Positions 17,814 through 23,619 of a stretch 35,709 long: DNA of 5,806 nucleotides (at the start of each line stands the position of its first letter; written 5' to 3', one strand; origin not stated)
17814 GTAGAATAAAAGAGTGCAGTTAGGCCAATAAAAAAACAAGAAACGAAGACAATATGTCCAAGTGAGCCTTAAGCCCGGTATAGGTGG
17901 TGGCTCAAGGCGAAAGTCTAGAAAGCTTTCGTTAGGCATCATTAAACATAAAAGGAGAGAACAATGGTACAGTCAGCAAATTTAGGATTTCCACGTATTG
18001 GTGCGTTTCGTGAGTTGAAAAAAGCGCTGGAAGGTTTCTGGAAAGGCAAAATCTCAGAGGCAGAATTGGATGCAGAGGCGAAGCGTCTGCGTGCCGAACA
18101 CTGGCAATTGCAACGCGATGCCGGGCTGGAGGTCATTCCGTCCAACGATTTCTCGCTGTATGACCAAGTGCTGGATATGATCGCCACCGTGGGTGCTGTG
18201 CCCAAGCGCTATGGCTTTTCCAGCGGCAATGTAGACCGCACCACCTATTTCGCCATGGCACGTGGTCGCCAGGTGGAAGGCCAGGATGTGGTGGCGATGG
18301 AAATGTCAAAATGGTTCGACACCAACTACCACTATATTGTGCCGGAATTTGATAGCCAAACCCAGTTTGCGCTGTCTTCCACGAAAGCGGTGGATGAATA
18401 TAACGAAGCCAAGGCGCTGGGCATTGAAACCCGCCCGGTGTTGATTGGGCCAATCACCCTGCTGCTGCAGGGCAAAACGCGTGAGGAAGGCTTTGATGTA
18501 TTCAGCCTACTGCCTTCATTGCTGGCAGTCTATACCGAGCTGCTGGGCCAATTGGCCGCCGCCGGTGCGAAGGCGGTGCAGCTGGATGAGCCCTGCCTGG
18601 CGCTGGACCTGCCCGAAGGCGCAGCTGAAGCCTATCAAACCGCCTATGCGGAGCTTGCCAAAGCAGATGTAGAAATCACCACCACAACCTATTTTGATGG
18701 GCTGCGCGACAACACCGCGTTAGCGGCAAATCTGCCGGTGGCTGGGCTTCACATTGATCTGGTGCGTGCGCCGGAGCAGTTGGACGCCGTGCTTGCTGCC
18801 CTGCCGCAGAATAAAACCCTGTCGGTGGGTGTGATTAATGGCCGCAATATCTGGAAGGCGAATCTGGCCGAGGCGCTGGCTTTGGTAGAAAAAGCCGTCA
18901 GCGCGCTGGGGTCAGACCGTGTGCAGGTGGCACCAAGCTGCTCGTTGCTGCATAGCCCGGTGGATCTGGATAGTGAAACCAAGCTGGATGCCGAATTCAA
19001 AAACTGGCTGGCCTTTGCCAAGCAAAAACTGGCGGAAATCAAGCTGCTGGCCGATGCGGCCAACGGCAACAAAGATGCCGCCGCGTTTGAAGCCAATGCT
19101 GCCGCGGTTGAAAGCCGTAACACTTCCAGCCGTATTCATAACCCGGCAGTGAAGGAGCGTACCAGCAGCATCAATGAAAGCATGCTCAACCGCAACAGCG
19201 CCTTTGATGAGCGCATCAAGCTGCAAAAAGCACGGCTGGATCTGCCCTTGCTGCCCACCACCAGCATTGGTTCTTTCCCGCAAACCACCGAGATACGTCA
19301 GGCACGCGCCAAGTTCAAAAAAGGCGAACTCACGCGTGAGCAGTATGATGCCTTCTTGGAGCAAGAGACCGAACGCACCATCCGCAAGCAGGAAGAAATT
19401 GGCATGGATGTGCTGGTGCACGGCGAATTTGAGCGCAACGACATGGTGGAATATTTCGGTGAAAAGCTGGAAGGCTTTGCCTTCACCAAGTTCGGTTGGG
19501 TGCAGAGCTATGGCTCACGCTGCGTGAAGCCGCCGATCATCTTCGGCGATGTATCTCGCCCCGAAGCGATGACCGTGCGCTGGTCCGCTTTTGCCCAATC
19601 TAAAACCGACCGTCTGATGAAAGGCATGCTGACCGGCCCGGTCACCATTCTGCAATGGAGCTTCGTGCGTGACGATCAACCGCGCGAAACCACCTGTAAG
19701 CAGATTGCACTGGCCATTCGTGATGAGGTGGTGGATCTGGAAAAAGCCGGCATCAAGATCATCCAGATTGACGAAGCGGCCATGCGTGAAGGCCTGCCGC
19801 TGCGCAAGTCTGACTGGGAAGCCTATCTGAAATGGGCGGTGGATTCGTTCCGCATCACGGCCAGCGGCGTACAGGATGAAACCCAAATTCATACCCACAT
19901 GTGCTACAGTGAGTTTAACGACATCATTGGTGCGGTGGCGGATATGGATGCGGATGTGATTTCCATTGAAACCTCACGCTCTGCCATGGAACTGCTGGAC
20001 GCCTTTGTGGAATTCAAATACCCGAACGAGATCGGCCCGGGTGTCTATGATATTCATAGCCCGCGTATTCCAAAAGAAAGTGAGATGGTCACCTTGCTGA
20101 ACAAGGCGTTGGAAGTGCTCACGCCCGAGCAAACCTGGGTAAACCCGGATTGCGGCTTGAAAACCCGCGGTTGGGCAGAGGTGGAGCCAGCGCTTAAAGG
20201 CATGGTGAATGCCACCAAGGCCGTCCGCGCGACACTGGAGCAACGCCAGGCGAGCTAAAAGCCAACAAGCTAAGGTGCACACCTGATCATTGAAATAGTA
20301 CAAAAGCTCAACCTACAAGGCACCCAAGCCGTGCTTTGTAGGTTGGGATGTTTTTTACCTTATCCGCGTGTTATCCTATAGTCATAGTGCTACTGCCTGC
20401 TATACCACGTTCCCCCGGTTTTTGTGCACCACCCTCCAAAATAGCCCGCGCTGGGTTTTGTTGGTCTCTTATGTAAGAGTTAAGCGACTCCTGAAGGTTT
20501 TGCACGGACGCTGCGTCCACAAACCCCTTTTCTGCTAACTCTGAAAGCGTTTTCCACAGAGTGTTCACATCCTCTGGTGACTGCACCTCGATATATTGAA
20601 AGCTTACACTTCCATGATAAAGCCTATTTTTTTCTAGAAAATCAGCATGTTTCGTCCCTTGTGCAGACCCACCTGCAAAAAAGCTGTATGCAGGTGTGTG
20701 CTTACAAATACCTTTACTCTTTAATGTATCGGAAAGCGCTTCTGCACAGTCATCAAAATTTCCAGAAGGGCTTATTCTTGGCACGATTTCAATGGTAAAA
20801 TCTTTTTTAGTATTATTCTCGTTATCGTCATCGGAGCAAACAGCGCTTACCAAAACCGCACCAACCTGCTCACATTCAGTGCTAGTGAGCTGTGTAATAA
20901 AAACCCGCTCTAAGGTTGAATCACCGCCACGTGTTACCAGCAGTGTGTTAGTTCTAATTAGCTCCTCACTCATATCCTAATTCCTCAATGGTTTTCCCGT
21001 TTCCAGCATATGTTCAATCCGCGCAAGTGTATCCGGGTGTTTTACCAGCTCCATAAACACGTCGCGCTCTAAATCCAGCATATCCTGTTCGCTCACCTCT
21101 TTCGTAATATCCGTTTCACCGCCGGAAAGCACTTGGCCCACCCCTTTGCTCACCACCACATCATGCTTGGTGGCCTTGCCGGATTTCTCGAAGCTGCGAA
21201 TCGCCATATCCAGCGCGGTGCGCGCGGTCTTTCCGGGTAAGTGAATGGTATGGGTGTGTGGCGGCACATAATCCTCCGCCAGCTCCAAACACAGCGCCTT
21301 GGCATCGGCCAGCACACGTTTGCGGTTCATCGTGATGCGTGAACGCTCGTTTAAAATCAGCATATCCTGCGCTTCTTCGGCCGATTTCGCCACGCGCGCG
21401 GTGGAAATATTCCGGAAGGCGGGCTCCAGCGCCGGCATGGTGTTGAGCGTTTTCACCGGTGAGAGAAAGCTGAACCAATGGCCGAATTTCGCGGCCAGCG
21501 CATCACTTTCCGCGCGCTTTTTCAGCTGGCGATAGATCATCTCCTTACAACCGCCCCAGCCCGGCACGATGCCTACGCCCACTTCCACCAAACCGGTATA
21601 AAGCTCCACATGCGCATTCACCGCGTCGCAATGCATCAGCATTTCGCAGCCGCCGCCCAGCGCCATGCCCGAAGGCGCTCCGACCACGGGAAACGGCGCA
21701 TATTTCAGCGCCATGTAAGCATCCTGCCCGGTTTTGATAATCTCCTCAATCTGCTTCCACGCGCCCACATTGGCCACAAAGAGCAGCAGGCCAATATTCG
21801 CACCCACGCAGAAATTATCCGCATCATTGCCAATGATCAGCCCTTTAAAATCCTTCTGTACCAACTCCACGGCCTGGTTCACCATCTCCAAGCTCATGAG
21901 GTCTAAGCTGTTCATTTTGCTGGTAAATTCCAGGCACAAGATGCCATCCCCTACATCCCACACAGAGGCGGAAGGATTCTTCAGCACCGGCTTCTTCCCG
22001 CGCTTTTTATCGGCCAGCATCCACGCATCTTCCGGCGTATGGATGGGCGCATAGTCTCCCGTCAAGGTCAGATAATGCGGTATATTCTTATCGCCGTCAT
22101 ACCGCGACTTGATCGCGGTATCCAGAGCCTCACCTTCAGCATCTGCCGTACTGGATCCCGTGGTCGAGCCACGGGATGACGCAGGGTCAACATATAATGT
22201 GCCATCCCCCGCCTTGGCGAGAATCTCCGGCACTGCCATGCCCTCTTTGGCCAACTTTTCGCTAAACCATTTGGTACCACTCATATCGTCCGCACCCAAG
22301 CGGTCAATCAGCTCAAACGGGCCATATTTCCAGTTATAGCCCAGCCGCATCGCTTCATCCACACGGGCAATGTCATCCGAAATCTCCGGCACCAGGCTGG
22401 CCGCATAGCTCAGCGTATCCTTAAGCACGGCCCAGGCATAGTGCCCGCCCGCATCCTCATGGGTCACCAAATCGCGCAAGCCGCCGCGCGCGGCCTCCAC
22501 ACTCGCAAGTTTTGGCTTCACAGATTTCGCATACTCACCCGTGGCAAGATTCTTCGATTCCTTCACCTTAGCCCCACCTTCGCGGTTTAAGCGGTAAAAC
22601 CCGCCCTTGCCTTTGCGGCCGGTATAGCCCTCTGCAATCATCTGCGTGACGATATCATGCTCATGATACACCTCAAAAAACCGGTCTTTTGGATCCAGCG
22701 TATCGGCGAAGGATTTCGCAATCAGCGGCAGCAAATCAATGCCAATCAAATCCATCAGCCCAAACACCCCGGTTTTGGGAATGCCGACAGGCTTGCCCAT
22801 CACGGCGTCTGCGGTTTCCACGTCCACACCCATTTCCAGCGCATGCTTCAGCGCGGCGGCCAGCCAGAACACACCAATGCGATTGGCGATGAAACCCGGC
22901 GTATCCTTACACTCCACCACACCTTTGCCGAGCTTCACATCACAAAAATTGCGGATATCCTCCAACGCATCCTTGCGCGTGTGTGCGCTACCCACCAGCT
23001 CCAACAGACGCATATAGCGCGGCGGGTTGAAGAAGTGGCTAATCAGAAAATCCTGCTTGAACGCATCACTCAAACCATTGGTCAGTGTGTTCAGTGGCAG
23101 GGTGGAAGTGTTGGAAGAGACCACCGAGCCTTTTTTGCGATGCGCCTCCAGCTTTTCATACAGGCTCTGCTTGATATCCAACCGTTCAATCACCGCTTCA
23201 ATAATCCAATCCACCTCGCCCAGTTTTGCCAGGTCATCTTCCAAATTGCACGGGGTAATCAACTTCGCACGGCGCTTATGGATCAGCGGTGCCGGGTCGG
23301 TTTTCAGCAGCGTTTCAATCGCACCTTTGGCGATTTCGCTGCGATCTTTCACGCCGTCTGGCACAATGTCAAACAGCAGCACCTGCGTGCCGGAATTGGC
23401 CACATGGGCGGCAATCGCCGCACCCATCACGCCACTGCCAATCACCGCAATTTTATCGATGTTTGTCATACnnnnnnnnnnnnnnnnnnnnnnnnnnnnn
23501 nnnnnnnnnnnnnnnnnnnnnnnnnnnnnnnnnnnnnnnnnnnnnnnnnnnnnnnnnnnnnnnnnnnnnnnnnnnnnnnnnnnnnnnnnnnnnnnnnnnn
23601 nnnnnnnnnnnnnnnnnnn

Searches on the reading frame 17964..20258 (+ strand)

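Call 17: search_protein_families(library=pfam, proteins=[window:17964-20258:+], max_evalue=0.00001)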
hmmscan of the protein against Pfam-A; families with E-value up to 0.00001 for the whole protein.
window:17964-20258:+ (764 aa): 2 families
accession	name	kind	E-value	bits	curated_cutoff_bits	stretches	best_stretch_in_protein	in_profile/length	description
PF01717.24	Meth_synt_2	-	2.7e-161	536.7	21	2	430-752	1-323/324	Cobalamin-independent synthase, Catalytic domain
PF08267.18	Meth_synt_1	-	1.9e-130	435.5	27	1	4-312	2-309/313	Cobalamin-independent synthase, N-terminal domain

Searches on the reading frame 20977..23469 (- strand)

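Call 17: search_protein_families(library=pfam, proteins=[window:20977-23469:-], max_evalue=0.00001)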
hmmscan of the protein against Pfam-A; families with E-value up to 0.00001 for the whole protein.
window:20977-23469:- (830 aa): 3 families
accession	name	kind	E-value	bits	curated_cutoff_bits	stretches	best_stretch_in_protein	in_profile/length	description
PF02737.24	3HCDH_N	-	1.6e-42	145.9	22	1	6-190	1-180/180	3-hydroxyacyl-CoA dehydrogenase, NAD binding domain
PF00725.27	3HCDH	-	7.7e-23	81.3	22.1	1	192-293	1-96/97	3-hydroxyacyl-CoA dehydrogenase, C-terminal domain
PF00378.25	ECH_1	-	1.1e-12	48.2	27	1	517-651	13-146/251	Enoyl-CoA hydratase/isomerase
